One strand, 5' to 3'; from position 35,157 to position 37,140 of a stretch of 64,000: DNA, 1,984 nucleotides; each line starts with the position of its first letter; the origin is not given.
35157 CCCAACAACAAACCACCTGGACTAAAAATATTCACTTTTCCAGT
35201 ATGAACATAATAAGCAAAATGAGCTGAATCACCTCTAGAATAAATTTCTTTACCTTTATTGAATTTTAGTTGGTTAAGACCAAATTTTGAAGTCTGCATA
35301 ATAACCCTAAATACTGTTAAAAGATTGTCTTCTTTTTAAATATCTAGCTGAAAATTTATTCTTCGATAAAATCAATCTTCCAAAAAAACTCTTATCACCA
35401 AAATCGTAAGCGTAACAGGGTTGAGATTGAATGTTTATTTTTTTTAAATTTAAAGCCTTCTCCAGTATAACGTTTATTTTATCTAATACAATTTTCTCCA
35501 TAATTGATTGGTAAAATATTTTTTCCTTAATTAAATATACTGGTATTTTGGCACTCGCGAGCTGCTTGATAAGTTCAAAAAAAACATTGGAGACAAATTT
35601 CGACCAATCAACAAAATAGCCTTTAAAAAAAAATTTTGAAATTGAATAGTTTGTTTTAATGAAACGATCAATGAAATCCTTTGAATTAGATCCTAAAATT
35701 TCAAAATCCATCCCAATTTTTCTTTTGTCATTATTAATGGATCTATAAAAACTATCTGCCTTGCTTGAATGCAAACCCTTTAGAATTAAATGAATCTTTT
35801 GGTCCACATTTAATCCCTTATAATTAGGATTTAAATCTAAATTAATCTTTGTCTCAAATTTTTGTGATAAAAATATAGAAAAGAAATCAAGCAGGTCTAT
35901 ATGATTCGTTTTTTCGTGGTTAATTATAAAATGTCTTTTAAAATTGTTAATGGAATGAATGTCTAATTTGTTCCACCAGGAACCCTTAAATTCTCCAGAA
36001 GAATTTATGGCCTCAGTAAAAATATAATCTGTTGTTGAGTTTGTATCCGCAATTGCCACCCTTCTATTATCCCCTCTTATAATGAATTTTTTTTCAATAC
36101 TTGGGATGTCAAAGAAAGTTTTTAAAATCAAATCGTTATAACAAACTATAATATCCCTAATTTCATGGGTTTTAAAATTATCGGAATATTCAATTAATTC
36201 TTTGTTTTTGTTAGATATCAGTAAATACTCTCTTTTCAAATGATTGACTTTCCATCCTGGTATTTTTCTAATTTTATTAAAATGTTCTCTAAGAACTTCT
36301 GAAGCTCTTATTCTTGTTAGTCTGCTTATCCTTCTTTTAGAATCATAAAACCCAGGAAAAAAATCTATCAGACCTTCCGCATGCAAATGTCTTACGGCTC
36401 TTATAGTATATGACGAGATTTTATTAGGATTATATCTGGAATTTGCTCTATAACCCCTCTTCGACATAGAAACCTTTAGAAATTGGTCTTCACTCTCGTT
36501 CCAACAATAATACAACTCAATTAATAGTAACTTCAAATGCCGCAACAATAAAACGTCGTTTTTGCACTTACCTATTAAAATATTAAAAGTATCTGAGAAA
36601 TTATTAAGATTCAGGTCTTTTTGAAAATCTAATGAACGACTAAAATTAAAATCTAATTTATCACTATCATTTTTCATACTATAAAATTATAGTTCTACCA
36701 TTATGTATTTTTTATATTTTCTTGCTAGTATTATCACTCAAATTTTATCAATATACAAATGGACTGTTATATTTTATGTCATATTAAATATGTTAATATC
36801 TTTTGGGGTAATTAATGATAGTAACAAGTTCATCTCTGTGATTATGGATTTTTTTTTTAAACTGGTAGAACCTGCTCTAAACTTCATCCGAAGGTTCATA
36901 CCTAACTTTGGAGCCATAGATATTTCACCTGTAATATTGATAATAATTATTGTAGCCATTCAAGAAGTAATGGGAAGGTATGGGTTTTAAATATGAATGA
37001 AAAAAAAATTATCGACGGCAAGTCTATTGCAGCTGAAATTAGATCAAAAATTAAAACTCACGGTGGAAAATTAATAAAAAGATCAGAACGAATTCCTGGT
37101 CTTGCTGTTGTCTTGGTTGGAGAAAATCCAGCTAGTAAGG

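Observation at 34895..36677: Two-gene unit: 456-aa protein of unrecognisable family followed 8 nt later by a stand-alone cNMP-binding domain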

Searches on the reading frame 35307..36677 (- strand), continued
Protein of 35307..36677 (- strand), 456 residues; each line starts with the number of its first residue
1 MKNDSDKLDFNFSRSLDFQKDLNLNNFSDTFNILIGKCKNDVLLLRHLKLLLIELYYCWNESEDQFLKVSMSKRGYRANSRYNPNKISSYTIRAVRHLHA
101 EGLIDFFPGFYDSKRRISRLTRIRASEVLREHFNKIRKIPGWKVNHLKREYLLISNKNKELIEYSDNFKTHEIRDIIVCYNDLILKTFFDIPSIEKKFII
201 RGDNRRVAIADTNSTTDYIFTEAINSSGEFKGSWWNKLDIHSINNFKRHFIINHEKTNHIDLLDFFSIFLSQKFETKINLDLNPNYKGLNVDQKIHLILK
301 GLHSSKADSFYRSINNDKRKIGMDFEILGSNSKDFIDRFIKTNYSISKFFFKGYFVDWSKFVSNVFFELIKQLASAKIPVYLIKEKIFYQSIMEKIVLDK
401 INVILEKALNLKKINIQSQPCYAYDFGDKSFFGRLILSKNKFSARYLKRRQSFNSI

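Call 77: fold_search(model_id=the predicted structure, library=viral)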
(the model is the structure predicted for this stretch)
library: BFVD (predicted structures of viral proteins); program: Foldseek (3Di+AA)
matches with E <= 10: 498; with E <= 0.001: 13
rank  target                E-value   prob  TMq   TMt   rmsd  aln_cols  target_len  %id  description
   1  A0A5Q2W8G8            9.8e-18  1.00  0.56  0.60   7.5       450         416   13  (no name in the UniProt tables at hand)
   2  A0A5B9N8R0            6.4e-17  1.00  0.52  0.53   7.9       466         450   12  Uncharacterized protein [Aeromonas phage 2L372X]
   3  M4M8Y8                3.2e-16  1.00  0.54  0.60   7.6       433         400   12  (no name in the UniProt tables at hand)
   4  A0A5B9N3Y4            5.0e-16  1.00  0.65  0.68   4.9       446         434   14  Uncharacterized protein [Aeromonas phage 4L372D]
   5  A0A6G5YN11            6.9e-16  1.00  0.62  0.65   6.4       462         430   16  (no name in the UniProt tables at hand)
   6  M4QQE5                1.1e-15  1.00  0.56  0.58   6.5       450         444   14  (no name in the UniProt tables at hand)
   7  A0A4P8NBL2            1.3e-15  1.00  0.44  0.46  13.8       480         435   11  DNA polymerase [Rheinheimera phage vB_RspM_Barba31A]
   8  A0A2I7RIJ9            1.6e-14  1.00  0.51  0.54   7.8       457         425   12  (no name in the UniProt tables at hand)
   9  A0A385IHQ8            1.6e-14  1.00  0.62  0.65   6.3       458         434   12  (no name in the UniProt tables at hand)
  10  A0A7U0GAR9            1.9e-13  1.00  0.41  0.43  12.5       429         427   11  (no name in the UniProt tables at hand)
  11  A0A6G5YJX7            3.0e-13  1.00  0.44  0.46  12.0       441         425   13  (no name in the UniProt tables at hand)
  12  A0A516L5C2            6.6e-06  1.00  0.34  0.37  11.5       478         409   11  (no name in the UniProt tables at hand)
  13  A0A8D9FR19            4.9e-05  1.00  0.32  0.35  11.2       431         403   13  Putative DNA polymerase I [uncultured marine phage]
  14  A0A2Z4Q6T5            1.5e-03  0.89  0.24  0.15  18.7       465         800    9  (no name in the UniProt tables at hand)
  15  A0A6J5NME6            3.8e-03  0.66  0.21  0.22  17.7       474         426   11  Uncharacterized protein [uncultured Caudovirales phage]
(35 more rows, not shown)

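Call 84: find_encoding_contigs(protein=P0335, flank=7000, max_places=1)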
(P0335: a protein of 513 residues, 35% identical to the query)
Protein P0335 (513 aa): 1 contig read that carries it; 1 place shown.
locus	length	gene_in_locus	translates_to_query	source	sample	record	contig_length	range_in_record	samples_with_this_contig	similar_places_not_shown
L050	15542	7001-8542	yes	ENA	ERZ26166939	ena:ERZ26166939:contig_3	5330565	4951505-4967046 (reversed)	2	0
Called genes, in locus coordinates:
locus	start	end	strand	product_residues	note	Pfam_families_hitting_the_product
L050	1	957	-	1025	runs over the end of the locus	PF00873:ACR_tran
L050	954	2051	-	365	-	PF25917:BSH_RND (weak), PF25973:BSH_CzcB (weak), PF25876:HH_MFP_RND (faint), PF25944:Beta-barrel_RND, PF25954:Beta-barrel_RND_2, PF25967:RND-MFP_C (weak), PF25989:YknX_C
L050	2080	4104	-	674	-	PF00270:DEAD (faint), PF04851:ResIII, PF17757:UvrB_inter, PF27431:UvrB_3rd, PF00271:Helicase_C, PF12344:UvrB, PF02151:UVR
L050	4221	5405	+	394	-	PF00155:Aminotran_1_2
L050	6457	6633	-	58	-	-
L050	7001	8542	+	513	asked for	-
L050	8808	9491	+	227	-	-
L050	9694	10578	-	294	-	PF13276:HTH_21, PF00665:rve, PF13683:rve_3, PF13333:rve_2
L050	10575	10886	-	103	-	PF01527:HTH_Tnp_1, PF13384:HTH_23 (weak), PF13518:HTH_28 (weak)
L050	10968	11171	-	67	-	-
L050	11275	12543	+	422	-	PF01548:DEDD_Tnp_IS110, PF02371:Transposase_20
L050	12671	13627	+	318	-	PF13936:HTH_38, PF13565:HTH_32 (weak), PF00665:rve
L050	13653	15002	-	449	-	PF00296:Bac_luciferase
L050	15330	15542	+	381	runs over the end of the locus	PF01053:Cys_Met_Meta_PP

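Call 85: find_encoding_contigs(protein=P0292, flank=7000, max_places=1)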
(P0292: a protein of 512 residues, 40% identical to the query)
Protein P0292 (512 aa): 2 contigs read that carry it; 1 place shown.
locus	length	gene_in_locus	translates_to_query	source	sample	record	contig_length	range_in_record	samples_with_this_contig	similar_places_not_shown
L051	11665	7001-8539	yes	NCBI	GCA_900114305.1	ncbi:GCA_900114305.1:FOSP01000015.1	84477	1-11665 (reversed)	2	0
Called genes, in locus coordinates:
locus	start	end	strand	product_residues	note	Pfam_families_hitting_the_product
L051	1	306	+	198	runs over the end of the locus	-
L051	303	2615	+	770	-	PF14559:TPR_19 (faint), PF16344:FecR_C (weak), PF07660:STN, PF03958:Secretin_N (weak), PF00263:Secretin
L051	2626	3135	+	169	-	PF07963:N_methyl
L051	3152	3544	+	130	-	PF07963:N_methyl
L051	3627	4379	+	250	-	-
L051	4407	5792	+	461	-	PF13241:NAD_binding_7, PF14824:Sirohm_synth_M, PF10414:CysG_dimeriser, PF00590:TP_methylase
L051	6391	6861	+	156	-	-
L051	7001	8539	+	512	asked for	-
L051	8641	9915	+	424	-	-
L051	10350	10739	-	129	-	-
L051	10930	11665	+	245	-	PF00872:Transposase_mut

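Call 86: find_encoding_contigs(protein=P0307, flank=7000, max_places=1)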
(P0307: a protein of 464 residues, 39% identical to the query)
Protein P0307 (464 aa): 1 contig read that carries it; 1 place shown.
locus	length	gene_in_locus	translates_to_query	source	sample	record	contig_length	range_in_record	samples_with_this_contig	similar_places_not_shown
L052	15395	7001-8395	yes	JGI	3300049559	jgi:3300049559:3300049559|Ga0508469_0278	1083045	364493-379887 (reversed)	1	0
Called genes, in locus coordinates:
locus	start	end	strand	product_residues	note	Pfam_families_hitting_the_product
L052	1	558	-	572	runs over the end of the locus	PF02543:Carbam_trans_N, PF22521:HypF_C_2 (weak), PF16861:Carbam_trans_C, PF01300:Sua5_yciO_yrdC (weak)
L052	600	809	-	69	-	-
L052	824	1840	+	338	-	PF14657:Arm-DNA-bind_4 (faint), PF00589:Phage_integrase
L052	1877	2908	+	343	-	PF04471:Mrr_cat, PF22722:NA-iREase1 (weak), PF13156:Mrr_cat_2 (faint), PF04471:Mrr_cat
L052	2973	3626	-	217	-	PF01725:Ham1p_like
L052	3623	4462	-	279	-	PF13289:SIR2_2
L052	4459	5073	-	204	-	PF13489:Methyltransf_23, PF03848:TehB, PF05724:TPMT (weak), PF13847:Methyltransf_31, PF08241:Methyltransf_11, PF08242:Methyltransf_12, PF13649:Methyltransf_25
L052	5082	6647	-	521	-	PF05066:HARE-HTH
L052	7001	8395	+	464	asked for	-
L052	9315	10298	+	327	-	PF05013:FGase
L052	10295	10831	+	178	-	PF13420:Acetyltransf_4, PF00583:Acetyltransf_1, PF13673:Acetyltransf_10 (weak), PF13508:Acetyltransf_7, PF08445:FR47 (weak)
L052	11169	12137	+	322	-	PF01464:SLT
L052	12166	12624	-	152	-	PF00571:CBS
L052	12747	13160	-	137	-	PF00190:Cupin_1 (weak), PF07883:Cupin_2, PF02311:AraC_binding (weak)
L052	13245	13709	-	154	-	PF09335:VTT_dom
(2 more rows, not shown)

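Call 87: search_protein_families(library=padloc, proteins=[P0116, P0272, P0292, P0307, P0335, P0133, P0121, P0124, P0123, P0128], max_evalue=0.01)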
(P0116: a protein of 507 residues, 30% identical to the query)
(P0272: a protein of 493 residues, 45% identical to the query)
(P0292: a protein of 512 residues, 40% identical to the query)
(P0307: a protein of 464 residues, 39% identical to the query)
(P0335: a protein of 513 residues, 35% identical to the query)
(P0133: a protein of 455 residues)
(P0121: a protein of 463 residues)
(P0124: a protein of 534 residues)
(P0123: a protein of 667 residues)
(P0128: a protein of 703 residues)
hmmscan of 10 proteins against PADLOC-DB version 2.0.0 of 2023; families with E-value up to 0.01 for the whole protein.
P0116 (507 aa): 0 families

P0272 (493 aa): 0 families

P0292 (512 aa): 0 families

P0307 (464 aa): 0 families

P0335 (513 aa): 0 families

P0133 (455 aa): 0 families

P0121 (463 aa): 0 families

P0124 (534 aa): 0 families

P0123 (667 aa): 0 families

P0128 (703 aa): 0 families

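Call 88: search_protein_families(library=ncbifam, proteins=[P0116, P0272, P0292, P0307, P0335, P0133, P0121, P0124, P0123, P0128], max_evalue=0.01)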
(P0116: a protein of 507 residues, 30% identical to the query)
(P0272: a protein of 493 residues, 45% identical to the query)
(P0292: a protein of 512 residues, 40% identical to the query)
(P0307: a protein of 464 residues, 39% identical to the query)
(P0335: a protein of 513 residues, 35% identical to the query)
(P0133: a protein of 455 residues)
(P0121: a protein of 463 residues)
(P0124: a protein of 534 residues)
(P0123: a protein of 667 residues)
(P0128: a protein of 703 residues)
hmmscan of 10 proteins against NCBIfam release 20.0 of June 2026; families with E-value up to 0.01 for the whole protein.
P0116 (507 aa): 0 families

P0272 (493 aa): 0 families

P0292 (512 aa): 0 families

P0307 (464 aa): 0 families

P0335 (513 aa): 0 families

P0133 (455 aa): 0 families

P0121 (463 aa): 0 families

P0124 (534 aa): 0 families

P0123 (667 aa): 0 families

P0128 (703 aa): 0 families

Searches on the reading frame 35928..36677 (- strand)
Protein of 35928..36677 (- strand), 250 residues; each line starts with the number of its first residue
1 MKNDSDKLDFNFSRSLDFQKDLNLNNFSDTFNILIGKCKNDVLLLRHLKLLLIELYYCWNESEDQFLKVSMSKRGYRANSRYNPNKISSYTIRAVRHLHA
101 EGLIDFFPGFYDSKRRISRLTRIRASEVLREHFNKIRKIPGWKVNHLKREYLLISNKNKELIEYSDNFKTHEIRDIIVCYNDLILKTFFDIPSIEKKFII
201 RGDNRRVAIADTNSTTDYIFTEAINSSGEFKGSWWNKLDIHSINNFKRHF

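Call 91: search_solved_structures(query=A5, max_evalue=10, show_alignments=2)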
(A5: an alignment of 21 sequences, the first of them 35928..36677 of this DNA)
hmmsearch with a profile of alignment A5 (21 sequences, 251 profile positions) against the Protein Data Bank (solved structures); distinct sequences matched with E-value up to 10: 0.

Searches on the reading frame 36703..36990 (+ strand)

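Call 3: search_protein_families(library=pfam, proteins=[window:36703-36990:+], max_evalue=1)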
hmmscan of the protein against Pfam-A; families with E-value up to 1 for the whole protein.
window:36703-36990:+ (95 aa): 1 family
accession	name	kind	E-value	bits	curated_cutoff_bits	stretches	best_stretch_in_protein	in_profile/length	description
PF02325.22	YGGT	-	6.5e-16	58.9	27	1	14-89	3-69/70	YGGT family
